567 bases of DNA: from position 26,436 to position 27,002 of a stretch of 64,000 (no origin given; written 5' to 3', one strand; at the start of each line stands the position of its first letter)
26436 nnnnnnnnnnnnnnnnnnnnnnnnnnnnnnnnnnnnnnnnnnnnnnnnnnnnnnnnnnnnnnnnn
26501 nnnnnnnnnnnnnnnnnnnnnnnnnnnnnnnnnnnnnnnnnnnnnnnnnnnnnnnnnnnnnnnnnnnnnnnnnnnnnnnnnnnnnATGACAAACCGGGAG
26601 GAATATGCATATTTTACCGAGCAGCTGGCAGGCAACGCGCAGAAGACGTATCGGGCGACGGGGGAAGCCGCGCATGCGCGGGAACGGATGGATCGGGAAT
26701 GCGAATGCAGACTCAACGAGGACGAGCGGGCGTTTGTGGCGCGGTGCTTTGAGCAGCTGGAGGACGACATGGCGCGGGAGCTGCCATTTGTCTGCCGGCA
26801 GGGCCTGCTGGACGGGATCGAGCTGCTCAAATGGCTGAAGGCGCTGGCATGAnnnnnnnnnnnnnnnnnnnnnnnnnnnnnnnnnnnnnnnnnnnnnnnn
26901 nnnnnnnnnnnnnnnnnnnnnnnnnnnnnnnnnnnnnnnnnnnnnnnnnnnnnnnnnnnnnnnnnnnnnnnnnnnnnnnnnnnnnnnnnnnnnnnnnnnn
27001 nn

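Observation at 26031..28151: A duplicated XRE plus small-helical-protein cassette is bracketed by a 56-bp inverted repeat matching at 55/56 positions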

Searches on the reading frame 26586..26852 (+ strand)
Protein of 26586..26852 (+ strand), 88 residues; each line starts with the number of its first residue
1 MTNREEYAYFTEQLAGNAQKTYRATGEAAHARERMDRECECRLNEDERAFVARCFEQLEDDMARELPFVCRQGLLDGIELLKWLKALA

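Call 8: search_protein_families(library=ncbifam, proteins=[window:26586-26852:+], max_evalue=1)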
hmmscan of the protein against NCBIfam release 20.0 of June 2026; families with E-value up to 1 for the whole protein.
window:26586-26852:+ (88 aa): 0 families

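Call 9: search_protein_families(library=phrogs, proteins=[window:26586-26852:+], max_evalue=1)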
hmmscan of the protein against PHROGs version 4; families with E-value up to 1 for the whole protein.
window:26586-26852:+ (88 aa): 0 families

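Call 10: search_protein_families(library=pfam, proteins=[window:26586-26852:+], max_evalue=1)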
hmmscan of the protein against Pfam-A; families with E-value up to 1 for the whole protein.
window:26586-26852:+ (88 aa): 2 families
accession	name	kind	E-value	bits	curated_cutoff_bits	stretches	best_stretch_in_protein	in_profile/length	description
PF16766.10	CID_GANP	-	0.1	13.4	26.7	1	32-61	23-52/71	Binding region of GANP to ENY2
PF24707.1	Swc3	-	0.19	12.4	26.3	1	18-55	68-105/111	Swc3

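Call 12: find_homologous_proteins(query=window:26586-26849:+)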
Query window:26586-26849:+ (88 aa): 2 proteins with E <= 0.001 among 2 candidates.
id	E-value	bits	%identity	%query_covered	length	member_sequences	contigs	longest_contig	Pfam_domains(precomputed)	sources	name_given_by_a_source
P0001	4.1e-52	191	100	100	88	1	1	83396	-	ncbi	-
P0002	1.5e-45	170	85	100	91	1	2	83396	-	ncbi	-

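Call 15: find_encoding_contigs(protein=P0001, flank=10000)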
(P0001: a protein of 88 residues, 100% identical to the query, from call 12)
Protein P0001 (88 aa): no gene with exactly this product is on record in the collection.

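Call 18: list_cluster_members(proteins=[P0001, P0002])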
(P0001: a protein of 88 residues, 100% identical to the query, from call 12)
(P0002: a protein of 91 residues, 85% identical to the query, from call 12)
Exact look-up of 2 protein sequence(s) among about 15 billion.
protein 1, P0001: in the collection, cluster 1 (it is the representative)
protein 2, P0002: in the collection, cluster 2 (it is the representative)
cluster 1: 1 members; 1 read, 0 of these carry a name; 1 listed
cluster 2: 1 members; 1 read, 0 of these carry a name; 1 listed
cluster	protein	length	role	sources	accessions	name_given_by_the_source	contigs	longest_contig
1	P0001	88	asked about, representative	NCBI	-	-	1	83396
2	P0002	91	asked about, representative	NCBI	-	-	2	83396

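Call 19: find_encoding_contigs(protein=P0002, flank=10000)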
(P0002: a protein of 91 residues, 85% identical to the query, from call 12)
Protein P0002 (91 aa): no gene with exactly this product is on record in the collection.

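Call 25: search_protein_representatives(alignment_id=A1)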
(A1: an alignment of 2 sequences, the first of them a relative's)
Query: 2 sequences, 91 profile positions. Proteins with E-value up to 0.001 (for the whole library): 46; up to 1e-10: 6; up to 1e-30: 1. The best 46 are listed.
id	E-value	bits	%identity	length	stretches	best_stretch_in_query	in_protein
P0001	2.0e-54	197.8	-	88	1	1-91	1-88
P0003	1.0e-14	70.5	-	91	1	1-91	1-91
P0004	2.4e-13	66.0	-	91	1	1-90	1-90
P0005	2.4e-13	66.0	-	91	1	1-90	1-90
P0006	1.9e-12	63.2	-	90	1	1-88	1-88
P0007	3.1e-12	62.5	-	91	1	1-88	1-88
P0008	2.0e-10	56.7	-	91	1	1-90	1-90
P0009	3.2e-10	56.1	-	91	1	4-91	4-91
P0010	4.2e-10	55.6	-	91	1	1-88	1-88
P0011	1.1e-09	54.4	-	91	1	1-91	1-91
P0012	1.5e-09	53.9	-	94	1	1-84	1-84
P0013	3.9e-09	52.6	-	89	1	7-90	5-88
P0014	8.0e-09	51.6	-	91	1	5-91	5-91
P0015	1.3e-08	50.9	-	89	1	10-90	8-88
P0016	1.6e-08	50.6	-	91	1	3-88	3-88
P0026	2.2e-06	43.8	-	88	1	6-91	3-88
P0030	1.0e-05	41.6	-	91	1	1-90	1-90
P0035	2.4e-05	40.4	-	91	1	1-86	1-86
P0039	7.3e-05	38.9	-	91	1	1-90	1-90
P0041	9.1e-05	38.5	-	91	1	1-90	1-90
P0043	2.8e-04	37.0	-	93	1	3-87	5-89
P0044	3.8e-04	36.6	-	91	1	3-87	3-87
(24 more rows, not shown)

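Call 27: search_protein_families(library=pfam, alignment_id=A2, max_evalue=0.1)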
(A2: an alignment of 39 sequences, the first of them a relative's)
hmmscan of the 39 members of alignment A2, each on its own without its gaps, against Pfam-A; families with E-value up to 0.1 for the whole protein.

A. member 1, P0001 (88 aa): 1 family
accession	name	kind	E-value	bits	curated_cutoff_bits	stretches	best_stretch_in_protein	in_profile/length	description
PF16766.10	CID_GANP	-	0.1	13.4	26.7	0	32-61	23-52/71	Binding region of GANP to ENY2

B. families by the number of members that match (of 39 scanned): 33 families (the first 25 are shown)
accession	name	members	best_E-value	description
PF20648.2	DUF6809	11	0.00028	Family of unknown function (DUF6809)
PF20369.3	DUF6664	4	0.0025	Family of unknown function (DUF6664)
PF24671.2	DRC7_C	2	0.028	Dynein regulatory complex subunit 7 C-terminal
PF04702.17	Vicilin_N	1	0.0022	Vicilin N terminal region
PF15960.10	DUF4763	1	0.0039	Domain of unknown function (DUF4763)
PF16124.10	RecQ_Zn_bind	1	0.0058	RecQ zinc-binding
PF13350.11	Y_phosphatase3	1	0.0062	Tyrosine phosphatase family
PF07531.19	TAFH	1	0.0089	NHR1 homology to TAF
PF19090.5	DUF5778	1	0.01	Family of unknown function (DUF5778)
PF02865.22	STAT_int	1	0.018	STAT protein, protein interaction domain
PF08447.18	PAS_3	1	0.02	PAS fold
PF14163.11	SieB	1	0.021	Super-infection exclusion protein B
PF12347.13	HJURP_C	1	0.023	Holliday junction regulator protein family C-terminal repeat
PF10946.13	DUF2625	1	0.027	Protein of unknown function DUF2625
PF03398.19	Ist1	1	0.03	Regulator of Vps4 activity in the MVB pathway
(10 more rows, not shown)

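Call 28: search_solved_structures(query=A2, max_evalue=10)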
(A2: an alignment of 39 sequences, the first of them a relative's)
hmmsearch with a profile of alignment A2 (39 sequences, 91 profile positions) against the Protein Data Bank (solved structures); distinct sequences matched with E-value up to 10: 13.
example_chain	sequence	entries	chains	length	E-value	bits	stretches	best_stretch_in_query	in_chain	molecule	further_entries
8t5e_A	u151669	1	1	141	0.025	18.1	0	29-68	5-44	Bim_fulldiff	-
9cte_A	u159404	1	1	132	0.85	13.2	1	11-66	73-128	De novo protein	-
6vrb_C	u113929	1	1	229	1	12.9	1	20-69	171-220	AcrVIA1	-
2y4t_A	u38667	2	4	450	1.6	12.3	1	9-75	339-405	DNAJ HOMOLOG SUBFAMILY C MEMBER 3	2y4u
3dwh_A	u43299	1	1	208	1.7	12.2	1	37-69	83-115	E3 ubiquitin-protein ligase UHRF1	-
3bi7_A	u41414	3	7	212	1.7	12.2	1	37-69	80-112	E3 ubiquitin-protein ligase UHRF1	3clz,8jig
6vcs_A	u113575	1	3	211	1.7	12.2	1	37-69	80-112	E3 ubiquitin-protein ligase UHRF1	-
2pb7_A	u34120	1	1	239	1.8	12.2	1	37-69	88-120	E3 ubiquitin-protein ligase UHRF1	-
9i38_A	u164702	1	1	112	2.7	11.6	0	4-42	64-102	m4D2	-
9vc7_A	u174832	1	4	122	7.8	10.1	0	31-74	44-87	Zinc finger MYND domain-containing protein 11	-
8eqs_C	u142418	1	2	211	8.5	10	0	21-71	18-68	Apolipoprotein A-I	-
5hda_A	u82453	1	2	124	9.3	9.8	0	31-74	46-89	Zinc finger MYND domain-containing protein 11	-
7kjr_C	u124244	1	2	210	9.8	9.8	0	21-71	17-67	Apolipoprotein A-I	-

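Call 29: find_homologous_proteins(query=A2, max_evalue=0.001)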
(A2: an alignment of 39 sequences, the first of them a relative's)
Query A2 (39 sequences) (88 aa, profile of the alignment): 10 proteins with E <= 0.001 among 197 candidates.
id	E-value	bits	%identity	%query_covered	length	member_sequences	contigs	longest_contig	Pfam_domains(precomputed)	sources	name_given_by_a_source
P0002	2.9e-28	116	85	100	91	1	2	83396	-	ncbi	-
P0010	2.9e-27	112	30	100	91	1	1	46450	-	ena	-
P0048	1.1e-25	107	43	100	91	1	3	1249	-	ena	-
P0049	1.1e-25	107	30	100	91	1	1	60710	-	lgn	-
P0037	1.5e-25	107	38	63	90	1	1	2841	-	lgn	-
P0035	7.2e-25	105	31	93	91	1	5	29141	-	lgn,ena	-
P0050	2.2e-24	103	30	95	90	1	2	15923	-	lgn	-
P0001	3.1e-24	103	100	100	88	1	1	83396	-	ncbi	-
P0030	6.1e-24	102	30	100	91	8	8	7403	-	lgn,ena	-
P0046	4.2e-21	93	29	86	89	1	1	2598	-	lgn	-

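Call 30: find_encoding_contigs(protein=P0010, flank=6000, max_places=2)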
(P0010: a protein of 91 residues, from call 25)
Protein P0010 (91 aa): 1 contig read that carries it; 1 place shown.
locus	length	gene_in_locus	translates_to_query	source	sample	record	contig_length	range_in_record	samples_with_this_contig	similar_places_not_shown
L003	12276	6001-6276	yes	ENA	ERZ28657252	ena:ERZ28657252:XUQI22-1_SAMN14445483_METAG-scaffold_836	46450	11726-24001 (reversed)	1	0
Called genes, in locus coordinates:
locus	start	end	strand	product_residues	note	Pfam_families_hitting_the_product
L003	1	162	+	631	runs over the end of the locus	PF00005:ABC_tran, PF00931:NB-ARC (faint), PF02463:SMC_N (faint), PF13555:AAA_29 (faint), PF20720:nSTAND3 (faint), PF12848:ABC_tran_Xtn, PF00005:ABC_tran, PF16326:ABC_tran_CTD, +3 more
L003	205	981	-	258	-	PF06182:ABC2_membrane_6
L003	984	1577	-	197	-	PF06182:ABC2_membrane_6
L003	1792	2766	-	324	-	PF00005:ABC_tran, PF13304:AAA_21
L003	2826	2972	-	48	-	-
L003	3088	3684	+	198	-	PF02915:Rubrerythrin, PF21349:RUBY_RBDX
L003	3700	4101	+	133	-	PF01880:Desulfoferrodox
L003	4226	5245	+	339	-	PF07451:SpoVAD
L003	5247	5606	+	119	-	PF03862:SpoVAC_SpoVAEB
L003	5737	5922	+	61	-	-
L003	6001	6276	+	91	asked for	-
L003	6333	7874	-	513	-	PF03747:ADP_ribosyl_GH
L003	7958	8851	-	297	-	-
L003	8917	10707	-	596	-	PF02690:Na_Pi_cotrans, PF01895:PhoU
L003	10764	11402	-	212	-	PF02589:LUD_dom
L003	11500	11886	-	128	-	PF00903:Glyoxalase, PF12681:Glyoxalase_2 (weak), PF13669:Glyoxalase_4 (weak)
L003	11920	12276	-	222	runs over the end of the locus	PF10105:DUF2344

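Call 31: find_encoding_contigs(protein=P0049, flank=6000, max_places=2)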
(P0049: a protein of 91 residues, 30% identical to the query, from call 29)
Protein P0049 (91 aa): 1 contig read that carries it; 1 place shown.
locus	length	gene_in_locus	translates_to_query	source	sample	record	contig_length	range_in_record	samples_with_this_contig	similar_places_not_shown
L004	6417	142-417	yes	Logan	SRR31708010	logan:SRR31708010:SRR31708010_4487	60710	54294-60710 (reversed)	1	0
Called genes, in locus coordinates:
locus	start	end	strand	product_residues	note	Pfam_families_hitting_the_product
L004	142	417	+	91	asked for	-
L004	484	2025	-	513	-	PF03747:ADP_ribosyl_GH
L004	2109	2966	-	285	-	PF02311:AraC_binding, PF07883:Cupin_2, PF00165:HTH_AraC, PF12833:HTH_18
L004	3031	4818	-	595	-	PF02690:Na_Pi_cotrans, PF01895:PhoU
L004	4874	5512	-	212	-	PF02589:LUD_dom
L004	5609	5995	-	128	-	PF00903:Glyoxalase, PF12681:Glyoxalase_2 (weak), PF13669:Glyoxalase_4 (weak)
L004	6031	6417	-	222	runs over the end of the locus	PF10105:DUF2344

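Call 32: find_encoding_contigs(protein=P0035, flank=6000, max_places=2)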
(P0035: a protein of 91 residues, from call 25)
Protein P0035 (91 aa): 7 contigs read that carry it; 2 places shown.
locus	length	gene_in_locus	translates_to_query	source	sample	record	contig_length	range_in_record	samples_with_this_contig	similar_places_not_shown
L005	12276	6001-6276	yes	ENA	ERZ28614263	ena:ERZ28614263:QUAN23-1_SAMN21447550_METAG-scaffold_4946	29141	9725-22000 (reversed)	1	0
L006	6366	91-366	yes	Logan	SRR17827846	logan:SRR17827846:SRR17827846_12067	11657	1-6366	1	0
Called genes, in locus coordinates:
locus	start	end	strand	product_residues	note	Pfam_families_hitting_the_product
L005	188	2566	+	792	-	PF00122:E1-E2_ATPase, PF00702:Hydrolase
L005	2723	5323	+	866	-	PF00171:Aldedh, PF00465:Fe-ADH, PF13685:Fe-ADH_2 (weak), PF25137:ADH_Fe_C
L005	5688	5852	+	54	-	-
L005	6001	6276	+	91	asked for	-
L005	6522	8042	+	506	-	PF00370:FGGY_N, PF02782:FGGY_C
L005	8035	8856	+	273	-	PF08220:HTH_DeoR, PF00455:DeoRC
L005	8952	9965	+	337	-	PF01408:GFO_IDH_MocA, PF02894:GFO_IDH_MocA_C, PF22725:GFO_IDH_MocA_C3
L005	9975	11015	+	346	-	PF08240:ADH_N, PF16912:Glu_dehyd_C (weak), PF00107:ADH_zinc_N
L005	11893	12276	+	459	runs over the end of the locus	PF01946:Thi4 (faint), PF00890:FAD_binding_2 (faint), PF07992:Pyr_redox_2 (faint), PF12831:FAD_oxidored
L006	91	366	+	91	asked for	-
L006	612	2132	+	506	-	PF00370:FGGY_N, PF02782:FGGY_C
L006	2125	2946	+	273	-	PF08220:HTH_DeoR, PF00455:DeoRC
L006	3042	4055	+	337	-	PF01408:GFO_IDH_MocA, PF02894:GFO_IDH_MocA_C, PF22725:GFO_IDH_MocA_C3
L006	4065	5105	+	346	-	PF08240:ADH_N, PF16912:Glu_dehyd_C (weak), PF00107:ADH_zinc_N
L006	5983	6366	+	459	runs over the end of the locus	PF01946:Thi4 (faint), PF00890:FAD_binding_2 (faint), PF07992:Pyr_redox_2 (faint), PF12831:FAD_oxidored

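Call 70: predict_structure(alignment_id=A2)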
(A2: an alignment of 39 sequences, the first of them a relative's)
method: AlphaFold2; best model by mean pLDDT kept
length: 88 residues; sequences in the alignment: 39
mean_pLDDT: 93.5   pTM: 0.70
mean pLDDT of the five models: 93.5, 92.9, 92.8, 92.6, 91.5
residues with pLDDT >= 90: 76; 70-90: 11; 50-70: 1; < 50: 0
segments of 3 or more residues with pLDDT < 50: none
pLDDT, mean of each block of 10 residues (from residue 1): 86 94 96 94 96 94 93 95 92
secondary structure, 60 per line:
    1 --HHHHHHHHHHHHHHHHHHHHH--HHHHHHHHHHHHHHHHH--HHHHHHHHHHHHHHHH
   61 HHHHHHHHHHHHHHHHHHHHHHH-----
elements in order: H3-23 H26-42 H45-83

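Call 75: fold_search(model_id=the predicted structure, library=pdb)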
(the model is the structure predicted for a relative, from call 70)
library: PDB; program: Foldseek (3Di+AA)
matches with E <= 10: 23; with E <= 0.001: 0
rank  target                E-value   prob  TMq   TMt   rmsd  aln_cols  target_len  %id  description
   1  4j7k_D                2.5e+00  0.14  0.38  0.39   8.6        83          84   16  The crystal structure of a secreted protein EsxB (Mutant E54Q) from Bacillus anthracis str. Sterne (released 2013-03-06)
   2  4j11_D                3.7e+00  0.10  0.37  0.38   8.6        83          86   16  The crystal structure of a secreted protein ESXB (wild-type, in P21 space group) from Bacillus anthracis str. sterne (released 2013-02-13)
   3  6dma_G                4.9e+00  0.08  0.30  0.35   7.3        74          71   19  DHD15_closed (released 2018-12-19)
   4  8omv_D                6.0e+00  0.03  0.24  0.04  29.9        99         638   16  Crystal structure of the constitutively active S117E/S181E mutant of human IKK2 (released 2024-04-10)
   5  4j7j_B                6.5e+00  0.08  0.39  0.40   8.6        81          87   18  The crystal structure of a secreted protein EsxB (Mutant G53A) from Bacillus anthracis str. Sterne (released 2013-03-06)
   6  2j6z                  6.5e+00  0.03  0.25  0.25  17.1        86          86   17  Structural and functional characterisation of partner-switching regulating the environmental stress response in B. subti (released 2007-02-13)
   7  4j7k_A                6.9e+00  0.08  0.34  0.33   6.7        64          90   22  The crystal structure of a secreted protein EsxB (Mutant E54Q) from Bacillus anthracis str. Sterne (released 2013-03-06)
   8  4j10_B                6.9e+00  0.08  0.39  0.41   8.6        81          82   18  The crystal structure of a secreted protein ESXB (SeMet-labeled) from Bacillus anthracis str. Sterne (released 2013-02-13)
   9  8t46_B                6.9e+00  0.05  0.29  0.07  12.4        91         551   18  Transporter associated with antigen processing (TAP) in the apo state (released 2024-06-12)
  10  4j11_A                7.4e+00  0.08  0.34  0.34   6.7        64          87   22  The crystal structure of a secreted protein ESXB (wild-type, in P21 space group) from Bacillus anthracis str. sterne (released 2013-02-13)
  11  4j10_A                7.4e+00  0.08  0.34  0.34   6.7        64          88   22  The crystal structure of a secreted protein ESXB (SeMet-labeled) from Bacillus anthracis str. Sterne (released 2013-02-13)
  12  6dma_A                7.4e+00  0.06  0.28  0.33   7.2        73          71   18  DHD15_closed (released 2018-12-19)
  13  6dma_C                7.4e+00  0.06  0.28  0.32   7.1        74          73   18  DHD15_closed (released 2018-12-19)
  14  4j7j_A                8.0e+00  0.07  0.40  0.41   8.5        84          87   18  The crystal structure of a secreted protein EsxB (Mutant G53A) from Bacillus anthracis str. Sterne (released 2013-03-06)
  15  4j41_D                8.0e+00  0.06  0.36  0.37   8.5        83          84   16  The crystal structure of a secreted protein EsxB (Mutant P67A) from Bacillus anthracis str. Sterne (released 2013-02-20)
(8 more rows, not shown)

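Call 82: find_encoding_contigs(protein=P0050, flank=3000, max_places=2)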
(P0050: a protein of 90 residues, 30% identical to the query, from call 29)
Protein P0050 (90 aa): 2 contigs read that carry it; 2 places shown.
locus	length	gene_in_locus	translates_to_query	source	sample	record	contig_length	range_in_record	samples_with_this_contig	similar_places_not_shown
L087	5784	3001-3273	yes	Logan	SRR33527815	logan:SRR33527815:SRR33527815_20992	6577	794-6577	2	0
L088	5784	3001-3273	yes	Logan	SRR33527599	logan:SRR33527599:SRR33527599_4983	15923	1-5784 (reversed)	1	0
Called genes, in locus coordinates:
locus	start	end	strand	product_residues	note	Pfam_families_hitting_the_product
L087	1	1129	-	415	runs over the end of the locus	PF03237:Terminase_6N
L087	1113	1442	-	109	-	-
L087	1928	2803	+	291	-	PF02645:DegV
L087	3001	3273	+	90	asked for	-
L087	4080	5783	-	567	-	?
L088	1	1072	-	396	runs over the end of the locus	PF03237:Terminase_6N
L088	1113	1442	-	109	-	-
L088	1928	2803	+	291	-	PF02645:DegV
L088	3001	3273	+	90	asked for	-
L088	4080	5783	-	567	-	?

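Call 83: find_encoding_contigs(protein=P0030, flank=3000, max_places=3)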
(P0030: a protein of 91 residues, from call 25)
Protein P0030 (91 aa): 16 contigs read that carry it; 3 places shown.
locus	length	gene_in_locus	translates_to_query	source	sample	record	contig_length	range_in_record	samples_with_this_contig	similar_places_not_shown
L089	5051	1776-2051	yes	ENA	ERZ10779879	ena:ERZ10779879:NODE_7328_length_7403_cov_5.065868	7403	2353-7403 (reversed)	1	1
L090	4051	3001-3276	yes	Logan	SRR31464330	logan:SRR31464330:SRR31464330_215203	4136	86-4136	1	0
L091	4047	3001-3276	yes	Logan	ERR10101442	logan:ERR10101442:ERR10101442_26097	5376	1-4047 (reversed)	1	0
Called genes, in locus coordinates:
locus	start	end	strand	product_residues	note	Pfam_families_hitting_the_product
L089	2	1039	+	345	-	?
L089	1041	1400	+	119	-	PF03862:SpoVAC_SpoVAEB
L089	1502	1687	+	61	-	-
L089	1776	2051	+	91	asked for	-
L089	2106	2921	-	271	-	PF01656:CbiA, PF10609:ParA, PF13614:AAA_31 (faint)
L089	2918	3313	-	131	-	PF02001:DUF134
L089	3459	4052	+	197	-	PF21805:Imm5_like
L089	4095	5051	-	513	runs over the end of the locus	PF03747:ADP_ribosyl_GH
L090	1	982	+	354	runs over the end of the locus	?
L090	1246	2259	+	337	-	PF07451:SpoVAD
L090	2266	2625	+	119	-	PF03862:SpoVAC_SpoVAEB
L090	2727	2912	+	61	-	-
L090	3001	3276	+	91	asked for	-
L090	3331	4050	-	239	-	?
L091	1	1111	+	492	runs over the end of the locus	PF05569:Peptidase_M56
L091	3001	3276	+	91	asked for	-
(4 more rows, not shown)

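Call 84: find_encoding_contigs(protein=P0048, flank=3000, max_places=3)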
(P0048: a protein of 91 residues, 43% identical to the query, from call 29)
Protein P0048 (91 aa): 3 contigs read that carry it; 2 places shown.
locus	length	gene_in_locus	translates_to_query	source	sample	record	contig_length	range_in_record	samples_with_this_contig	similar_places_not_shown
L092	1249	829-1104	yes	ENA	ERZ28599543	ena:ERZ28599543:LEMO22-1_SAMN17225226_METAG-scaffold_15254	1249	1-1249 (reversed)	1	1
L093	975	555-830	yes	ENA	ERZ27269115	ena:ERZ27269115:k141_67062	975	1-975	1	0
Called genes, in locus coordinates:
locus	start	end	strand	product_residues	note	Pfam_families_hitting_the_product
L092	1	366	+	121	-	?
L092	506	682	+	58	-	-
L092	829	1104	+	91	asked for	-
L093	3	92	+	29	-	?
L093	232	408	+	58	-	-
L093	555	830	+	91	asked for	-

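Call 95: search_protein_families(library=pfam, proteins=[L003:5737-5919:+, L092:506-679:+, L005:5688-5849:+], max_evalue=1)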
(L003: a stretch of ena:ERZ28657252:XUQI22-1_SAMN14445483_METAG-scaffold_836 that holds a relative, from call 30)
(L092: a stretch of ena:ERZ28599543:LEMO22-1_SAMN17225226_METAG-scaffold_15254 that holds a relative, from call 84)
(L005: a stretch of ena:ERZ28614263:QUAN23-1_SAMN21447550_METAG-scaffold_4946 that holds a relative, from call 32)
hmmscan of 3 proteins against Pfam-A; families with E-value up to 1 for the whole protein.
L003:5737-5919:+ (61 aa): 6 families
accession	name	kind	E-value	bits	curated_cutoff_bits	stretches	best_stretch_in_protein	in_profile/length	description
PF19891.5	DUF6364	-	0.0034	18.3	27.3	1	30-52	15-37/70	Family of unknown function (DUF6364)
PF12441.14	CopG_antitoxin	-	0.029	15.6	28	1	20-53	45-78/79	CopG antitoxin of type II toxin-antitoxin system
PF24033.1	DUF7342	-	0.098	13.1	31.6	1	5-38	55-88/150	Family of unknown function (DUF7342)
PF02817.22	E3_binding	-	0.16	12.7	23.7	1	33-46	8-21/36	e3 binding domain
PF07704.17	PSK_trans_fac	-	0.19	13.1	28.3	1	32-55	14-37/82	Rv0623-like transcription factor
PF07878.17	RHH_5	-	0.2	11.8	26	1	24-49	8-33/43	CopG-like RHH_1 or ribbon-helix-helix domain, RHH_5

L092:506-679:+ (58 aa): 2 families
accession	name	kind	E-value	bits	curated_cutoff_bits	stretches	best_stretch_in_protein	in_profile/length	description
PF11976.14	Rad60-SLD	-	0.02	15.1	23.8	1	14-42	11-39/72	Ubiquitin-2 like Rad60 SUMO-like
PF08533.16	Glyco_hydro_42C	-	0.046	13.9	21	1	16-41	23-48/58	Beta-galactosidase C-terminal domain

L005:5688-5849:+ (54 aa): 2 families
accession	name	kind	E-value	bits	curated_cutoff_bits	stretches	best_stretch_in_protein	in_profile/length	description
PF01402.27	RHH_1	-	0.00052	20.3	20.5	1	18-52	2-36/39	Ribbon-helix-helix protein, copG family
PF05638.18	T6SS_HCP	-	0.21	12.3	23.5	1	4-42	43-79/129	Type VI secretion system effector, Hcp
